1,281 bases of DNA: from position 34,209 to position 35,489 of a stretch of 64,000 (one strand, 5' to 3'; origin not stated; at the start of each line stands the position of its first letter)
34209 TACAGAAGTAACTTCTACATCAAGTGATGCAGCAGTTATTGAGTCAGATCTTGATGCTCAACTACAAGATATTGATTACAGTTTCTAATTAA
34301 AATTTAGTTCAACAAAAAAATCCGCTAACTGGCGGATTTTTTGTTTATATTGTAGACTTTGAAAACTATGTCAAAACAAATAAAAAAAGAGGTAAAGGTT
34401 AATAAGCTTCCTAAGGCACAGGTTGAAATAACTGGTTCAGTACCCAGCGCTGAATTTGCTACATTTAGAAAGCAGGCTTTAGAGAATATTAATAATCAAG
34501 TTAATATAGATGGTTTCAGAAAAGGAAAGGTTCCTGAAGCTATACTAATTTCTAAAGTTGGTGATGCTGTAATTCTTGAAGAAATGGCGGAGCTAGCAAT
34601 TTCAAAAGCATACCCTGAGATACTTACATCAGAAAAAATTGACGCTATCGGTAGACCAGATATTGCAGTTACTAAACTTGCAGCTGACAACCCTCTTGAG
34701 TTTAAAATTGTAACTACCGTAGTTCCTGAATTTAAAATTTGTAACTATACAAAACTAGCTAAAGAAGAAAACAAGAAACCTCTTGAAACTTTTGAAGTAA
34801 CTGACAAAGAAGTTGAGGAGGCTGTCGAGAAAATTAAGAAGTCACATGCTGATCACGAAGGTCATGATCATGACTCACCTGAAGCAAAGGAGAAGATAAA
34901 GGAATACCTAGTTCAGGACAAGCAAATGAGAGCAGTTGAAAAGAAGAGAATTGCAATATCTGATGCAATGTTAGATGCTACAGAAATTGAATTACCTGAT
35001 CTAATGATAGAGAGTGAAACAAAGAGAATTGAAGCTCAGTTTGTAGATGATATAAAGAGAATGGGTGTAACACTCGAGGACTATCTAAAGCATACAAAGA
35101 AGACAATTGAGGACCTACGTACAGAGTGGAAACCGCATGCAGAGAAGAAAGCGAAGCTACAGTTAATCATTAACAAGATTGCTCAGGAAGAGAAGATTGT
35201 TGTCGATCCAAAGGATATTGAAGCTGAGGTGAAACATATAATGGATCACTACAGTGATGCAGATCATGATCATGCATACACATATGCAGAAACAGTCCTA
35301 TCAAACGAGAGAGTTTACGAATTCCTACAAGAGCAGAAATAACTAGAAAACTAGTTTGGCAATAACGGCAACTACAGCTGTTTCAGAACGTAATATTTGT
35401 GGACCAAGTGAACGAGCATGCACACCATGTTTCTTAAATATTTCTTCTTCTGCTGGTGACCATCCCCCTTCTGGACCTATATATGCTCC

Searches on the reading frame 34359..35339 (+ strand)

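Call 118: search_protein_families(library=pfam, proteins=[window:34359-35339:+], max_evalue=0.00001)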
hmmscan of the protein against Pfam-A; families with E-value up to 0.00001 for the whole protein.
window:34359-35339:+ (327 aa): 2 families
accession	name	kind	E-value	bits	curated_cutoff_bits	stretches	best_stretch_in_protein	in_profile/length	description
PF05697.18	Trigger_N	-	1.8e-30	106.6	22.2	1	11-159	2-144/144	Bacterial trigger factor protein (TF)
PF05698.19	Trigger_C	-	6.8e-25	88.4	22.7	1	175-300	4-130/162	Bacterial trigger factor protein (TF) C-terminus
